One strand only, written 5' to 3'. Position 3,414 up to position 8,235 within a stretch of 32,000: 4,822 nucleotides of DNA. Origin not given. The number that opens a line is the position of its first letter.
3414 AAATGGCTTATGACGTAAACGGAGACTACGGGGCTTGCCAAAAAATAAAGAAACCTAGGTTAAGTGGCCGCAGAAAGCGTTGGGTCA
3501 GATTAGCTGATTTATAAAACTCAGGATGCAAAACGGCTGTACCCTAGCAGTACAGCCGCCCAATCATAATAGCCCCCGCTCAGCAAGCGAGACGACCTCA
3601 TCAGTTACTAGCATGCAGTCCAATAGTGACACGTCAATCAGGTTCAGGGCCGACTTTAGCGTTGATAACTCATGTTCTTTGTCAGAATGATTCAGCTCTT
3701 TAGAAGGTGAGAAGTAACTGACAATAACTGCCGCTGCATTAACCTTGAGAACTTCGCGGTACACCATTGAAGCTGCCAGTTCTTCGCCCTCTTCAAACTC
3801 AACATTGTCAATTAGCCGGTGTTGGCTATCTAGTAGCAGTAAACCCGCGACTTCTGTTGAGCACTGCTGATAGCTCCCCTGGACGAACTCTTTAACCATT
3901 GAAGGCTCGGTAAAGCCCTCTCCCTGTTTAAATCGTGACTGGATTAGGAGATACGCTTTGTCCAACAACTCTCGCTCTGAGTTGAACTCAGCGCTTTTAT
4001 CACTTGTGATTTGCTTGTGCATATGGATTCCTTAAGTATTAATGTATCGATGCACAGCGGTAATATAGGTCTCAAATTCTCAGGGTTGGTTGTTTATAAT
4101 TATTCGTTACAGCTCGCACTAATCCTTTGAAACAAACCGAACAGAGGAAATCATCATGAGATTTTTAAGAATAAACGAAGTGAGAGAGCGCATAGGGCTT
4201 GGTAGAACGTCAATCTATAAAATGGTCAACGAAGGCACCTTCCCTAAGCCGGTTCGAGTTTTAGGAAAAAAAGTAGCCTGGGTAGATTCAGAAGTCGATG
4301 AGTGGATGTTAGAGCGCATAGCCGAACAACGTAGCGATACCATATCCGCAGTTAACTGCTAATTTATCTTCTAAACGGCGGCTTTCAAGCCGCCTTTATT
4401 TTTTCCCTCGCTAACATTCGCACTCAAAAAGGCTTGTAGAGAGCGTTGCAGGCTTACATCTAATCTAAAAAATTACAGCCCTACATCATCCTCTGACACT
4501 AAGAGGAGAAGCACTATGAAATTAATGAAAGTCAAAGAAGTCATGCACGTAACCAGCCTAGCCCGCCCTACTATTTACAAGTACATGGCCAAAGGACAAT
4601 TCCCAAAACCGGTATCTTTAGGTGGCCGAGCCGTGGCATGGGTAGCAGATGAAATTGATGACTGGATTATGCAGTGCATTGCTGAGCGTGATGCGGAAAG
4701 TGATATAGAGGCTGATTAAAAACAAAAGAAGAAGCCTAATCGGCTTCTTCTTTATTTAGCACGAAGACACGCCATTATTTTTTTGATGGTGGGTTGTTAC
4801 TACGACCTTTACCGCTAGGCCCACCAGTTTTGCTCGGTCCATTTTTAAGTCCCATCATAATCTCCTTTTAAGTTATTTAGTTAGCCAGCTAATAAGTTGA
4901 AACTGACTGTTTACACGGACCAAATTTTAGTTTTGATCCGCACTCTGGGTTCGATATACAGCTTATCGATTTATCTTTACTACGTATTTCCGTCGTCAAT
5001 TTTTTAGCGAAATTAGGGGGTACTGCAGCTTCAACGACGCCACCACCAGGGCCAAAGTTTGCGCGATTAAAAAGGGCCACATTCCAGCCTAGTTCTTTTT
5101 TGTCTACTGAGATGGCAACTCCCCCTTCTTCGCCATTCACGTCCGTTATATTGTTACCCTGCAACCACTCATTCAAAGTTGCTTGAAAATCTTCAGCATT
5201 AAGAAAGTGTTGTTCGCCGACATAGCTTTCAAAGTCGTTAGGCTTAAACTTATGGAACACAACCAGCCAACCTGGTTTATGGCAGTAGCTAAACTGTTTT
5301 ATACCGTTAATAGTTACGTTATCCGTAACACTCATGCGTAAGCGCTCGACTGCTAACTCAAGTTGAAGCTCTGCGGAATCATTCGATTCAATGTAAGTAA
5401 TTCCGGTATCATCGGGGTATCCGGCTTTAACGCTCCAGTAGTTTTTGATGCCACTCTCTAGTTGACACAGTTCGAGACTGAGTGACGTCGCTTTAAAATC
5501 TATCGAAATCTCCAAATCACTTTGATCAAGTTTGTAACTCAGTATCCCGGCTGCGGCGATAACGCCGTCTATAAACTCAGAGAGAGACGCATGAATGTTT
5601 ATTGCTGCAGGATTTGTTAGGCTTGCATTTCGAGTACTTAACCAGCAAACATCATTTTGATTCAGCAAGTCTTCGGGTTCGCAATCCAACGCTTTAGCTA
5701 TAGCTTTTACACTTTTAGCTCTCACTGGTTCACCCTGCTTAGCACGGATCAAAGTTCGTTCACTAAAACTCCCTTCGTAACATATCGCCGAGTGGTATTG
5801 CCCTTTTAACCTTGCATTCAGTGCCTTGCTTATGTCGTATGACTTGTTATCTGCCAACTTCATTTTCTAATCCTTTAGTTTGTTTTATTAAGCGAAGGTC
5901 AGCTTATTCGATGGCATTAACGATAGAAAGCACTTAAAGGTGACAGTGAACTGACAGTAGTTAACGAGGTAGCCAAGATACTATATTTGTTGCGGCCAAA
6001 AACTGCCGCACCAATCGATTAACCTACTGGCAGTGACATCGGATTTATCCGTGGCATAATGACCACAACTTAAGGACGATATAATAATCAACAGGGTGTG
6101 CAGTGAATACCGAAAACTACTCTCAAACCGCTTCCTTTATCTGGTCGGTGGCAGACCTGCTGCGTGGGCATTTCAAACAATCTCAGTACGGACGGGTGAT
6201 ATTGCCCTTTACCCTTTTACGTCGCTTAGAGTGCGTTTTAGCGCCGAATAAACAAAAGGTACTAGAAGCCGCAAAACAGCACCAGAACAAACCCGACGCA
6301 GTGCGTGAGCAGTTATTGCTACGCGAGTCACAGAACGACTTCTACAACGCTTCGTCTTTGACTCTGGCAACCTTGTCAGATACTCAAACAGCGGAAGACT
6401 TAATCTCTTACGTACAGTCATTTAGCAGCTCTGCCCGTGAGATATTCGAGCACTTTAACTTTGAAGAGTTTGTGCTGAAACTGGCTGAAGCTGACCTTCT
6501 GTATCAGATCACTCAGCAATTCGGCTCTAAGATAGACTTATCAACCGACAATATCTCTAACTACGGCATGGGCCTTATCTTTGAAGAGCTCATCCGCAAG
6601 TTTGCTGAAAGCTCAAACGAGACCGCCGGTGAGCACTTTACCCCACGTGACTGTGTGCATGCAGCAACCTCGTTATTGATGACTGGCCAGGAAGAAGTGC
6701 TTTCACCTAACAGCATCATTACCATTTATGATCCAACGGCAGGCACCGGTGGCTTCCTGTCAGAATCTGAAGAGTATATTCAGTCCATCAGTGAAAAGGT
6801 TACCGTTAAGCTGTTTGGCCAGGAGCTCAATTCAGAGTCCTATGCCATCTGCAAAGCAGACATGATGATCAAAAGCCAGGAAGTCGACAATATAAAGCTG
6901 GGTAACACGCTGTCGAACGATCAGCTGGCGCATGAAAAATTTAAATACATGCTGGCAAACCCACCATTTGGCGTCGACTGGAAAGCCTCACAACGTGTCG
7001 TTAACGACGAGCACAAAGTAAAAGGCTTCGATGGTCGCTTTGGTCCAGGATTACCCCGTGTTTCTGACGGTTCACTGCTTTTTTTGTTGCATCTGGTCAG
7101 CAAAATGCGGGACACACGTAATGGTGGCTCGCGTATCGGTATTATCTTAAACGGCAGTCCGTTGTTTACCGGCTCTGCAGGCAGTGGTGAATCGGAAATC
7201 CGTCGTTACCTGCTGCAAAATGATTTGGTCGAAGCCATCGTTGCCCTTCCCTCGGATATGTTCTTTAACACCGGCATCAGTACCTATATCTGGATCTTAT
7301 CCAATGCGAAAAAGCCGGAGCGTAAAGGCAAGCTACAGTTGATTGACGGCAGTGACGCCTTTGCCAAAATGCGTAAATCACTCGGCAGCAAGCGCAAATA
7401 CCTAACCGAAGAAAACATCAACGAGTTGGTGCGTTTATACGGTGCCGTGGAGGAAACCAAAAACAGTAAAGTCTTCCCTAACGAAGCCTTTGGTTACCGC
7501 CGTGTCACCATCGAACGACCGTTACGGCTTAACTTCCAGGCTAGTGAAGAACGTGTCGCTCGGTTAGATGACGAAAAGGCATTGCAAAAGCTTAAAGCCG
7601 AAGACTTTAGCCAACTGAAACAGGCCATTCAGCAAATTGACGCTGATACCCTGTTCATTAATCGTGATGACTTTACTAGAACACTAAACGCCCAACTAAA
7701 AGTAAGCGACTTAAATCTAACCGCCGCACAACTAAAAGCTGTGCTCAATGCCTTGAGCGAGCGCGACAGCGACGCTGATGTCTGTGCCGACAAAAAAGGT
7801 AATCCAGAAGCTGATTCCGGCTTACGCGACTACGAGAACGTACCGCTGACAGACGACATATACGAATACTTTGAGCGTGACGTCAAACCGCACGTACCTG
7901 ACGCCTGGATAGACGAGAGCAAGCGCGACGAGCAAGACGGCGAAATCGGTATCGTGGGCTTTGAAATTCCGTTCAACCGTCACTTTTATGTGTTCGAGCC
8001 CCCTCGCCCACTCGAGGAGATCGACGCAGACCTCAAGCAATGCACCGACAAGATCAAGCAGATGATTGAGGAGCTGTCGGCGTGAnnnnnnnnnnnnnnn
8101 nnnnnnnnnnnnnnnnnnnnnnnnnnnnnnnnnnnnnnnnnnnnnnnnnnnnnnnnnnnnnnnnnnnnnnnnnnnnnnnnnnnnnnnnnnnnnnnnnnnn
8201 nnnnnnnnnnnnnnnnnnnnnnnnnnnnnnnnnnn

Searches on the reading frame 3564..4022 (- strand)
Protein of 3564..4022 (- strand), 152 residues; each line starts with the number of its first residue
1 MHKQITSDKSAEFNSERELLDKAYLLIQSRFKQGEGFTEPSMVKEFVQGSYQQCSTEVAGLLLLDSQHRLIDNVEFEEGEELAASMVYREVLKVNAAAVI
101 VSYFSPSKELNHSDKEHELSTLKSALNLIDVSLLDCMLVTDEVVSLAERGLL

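Call 60: search_protein_families(library=pfam, proteins=[window:3564-4022:-], max_evalue=0.001)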
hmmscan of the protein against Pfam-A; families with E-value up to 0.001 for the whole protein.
window:3564-4022:- (152 aa): 1 family
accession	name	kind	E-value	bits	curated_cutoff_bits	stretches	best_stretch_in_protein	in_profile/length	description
PF04002.20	RadC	-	1.8e-19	70.3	22.1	1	38-151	2-121/121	RadC-like JAB domain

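Call 61: search_protein_families(library=padloc, proteins=[window:3564-4022:-], max_evalue=0.001)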
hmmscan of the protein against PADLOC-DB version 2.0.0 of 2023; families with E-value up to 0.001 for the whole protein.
window:3564-4022:- (152 aa): 0 families

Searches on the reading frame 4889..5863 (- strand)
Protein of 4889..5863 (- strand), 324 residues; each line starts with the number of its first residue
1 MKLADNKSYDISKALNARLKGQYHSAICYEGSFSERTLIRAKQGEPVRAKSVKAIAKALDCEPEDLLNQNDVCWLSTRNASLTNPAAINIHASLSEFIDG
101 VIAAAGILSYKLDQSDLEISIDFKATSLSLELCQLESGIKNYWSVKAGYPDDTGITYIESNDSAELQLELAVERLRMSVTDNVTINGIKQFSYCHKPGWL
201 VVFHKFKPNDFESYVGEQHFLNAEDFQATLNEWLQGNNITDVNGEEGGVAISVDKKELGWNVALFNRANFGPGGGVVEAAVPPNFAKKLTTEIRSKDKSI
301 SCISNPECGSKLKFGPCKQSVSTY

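Call 60: search_protein_families(library=pfam, proteins=[window:4889-5863:-], max_evalue=0.001)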
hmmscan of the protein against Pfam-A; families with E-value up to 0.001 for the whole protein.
window:4889-5863:- (324 aa): 1 family
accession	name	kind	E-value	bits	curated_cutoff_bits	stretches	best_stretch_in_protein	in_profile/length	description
PF13443.12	HTH_26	-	0.00026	21.6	22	1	34-68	23-59/63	Cro/C1-type HTH DNA-binding domain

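Call 61: search_protein_families(library=padloc, proteins=[window:4889-5863:-], max_evalue=0.001)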
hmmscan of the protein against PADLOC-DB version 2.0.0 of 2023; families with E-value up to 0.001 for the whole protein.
window:4889-5863:- (324 aa): 0 families

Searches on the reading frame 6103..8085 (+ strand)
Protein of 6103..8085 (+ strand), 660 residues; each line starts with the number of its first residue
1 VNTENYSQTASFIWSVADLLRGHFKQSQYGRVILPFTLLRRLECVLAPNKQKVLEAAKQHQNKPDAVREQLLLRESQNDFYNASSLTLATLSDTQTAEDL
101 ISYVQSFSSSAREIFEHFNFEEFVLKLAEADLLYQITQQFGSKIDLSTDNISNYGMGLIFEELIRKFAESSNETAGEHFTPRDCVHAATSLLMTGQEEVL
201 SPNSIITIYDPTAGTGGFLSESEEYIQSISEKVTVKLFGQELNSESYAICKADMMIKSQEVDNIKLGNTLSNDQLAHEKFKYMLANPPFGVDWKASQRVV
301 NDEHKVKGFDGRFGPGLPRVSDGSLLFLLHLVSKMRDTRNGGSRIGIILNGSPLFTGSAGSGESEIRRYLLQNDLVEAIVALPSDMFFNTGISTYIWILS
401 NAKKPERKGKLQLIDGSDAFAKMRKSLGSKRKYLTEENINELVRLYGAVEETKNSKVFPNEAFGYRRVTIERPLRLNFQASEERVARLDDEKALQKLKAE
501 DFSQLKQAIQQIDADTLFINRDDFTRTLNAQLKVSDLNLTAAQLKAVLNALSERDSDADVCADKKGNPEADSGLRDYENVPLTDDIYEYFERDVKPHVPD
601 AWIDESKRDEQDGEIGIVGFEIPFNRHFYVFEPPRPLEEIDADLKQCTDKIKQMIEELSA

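Call 60: search_protein_families(library=pfam, proteins=[window:6103-8085:+], max_evalue=0.001)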
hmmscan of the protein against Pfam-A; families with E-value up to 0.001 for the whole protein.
window:6103-8085:+ (660 aa): 2 families
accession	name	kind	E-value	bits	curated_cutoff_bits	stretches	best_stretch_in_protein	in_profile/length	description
PF02384.22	N6_Mtase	-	2.4e-56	191.8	20.4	1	156-453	6-279/311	N-6 DNA Methylase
PF12161.14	HsdM_N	-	3.1e-26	93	24.5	1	10-140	2-135/135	HsdM N-terminal domain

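Call 61: search_protein_families(library=padloc, proteins=[window:6103-8085:+], max_evalue=0.001)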
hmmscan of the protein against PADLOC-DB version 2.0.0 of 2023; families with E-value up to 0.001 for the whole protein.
window:6103-8085:+ (660 aa): 27 families (the best 25 are shown)
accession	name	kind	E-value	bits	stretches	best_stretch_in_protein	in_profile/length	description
PDLC03029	MTase_I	-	1.9e-281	933.4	1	1-658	1-659/661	Type I methyltransferase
PDLC03022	MTase_I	-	5.4e-43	145.4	1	8-451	5-448/857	Type I methyltransferase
PDLC03031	MTase_I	-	2e-41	140.1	1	8-450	7-457/834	Type I methyltransferase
PDLC03027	MTase_I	-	1.2e-40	137.8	1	10-453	9-413/810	Type I methyltransferase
PDLC03035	MTase_I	-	5e-35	119.1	1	12-555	13-521/653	Type I methyltransferase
PDLC03026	MTase_I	-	4.9e-34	116.3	1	58-514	45-472/487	Type I methyltransferase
PDLC03021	MTase_I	-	4.1e-33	113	1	97-501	87-475/491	Type I methyltransferase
PDLC03039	MTase_I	-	4e-31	105.9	1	7-450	5-422/708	Type I methyltransferase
PDLC03038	MTase_I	-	1.6e-30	103.7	1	7-448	7-422/896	Type I methyltransferase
PDLC03019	MTase_I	-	9.1e-30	101.6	1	150-450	144-423/932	Type I methyltransferase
PDLC03240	MTase_II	-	6.3e-28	95.8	1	13-492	12-472/511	Type II methyltransferase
PDLC03028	MTase_I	-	3.7e-26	89.5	1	10-449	730-1162/1236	Type I methyltransferase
PDLC03032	MTase_I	-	7e-26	88.5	1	156-423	140-390/1001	Type I methyltransferase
PDLC03033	MTase_I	-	2.2e-25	87.6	1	59-455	89-470/541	Type I methyltransferase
PDLC03020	MTase_I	-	2.3e-16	57.9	1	144-390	152-394/410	Type I methyltransferase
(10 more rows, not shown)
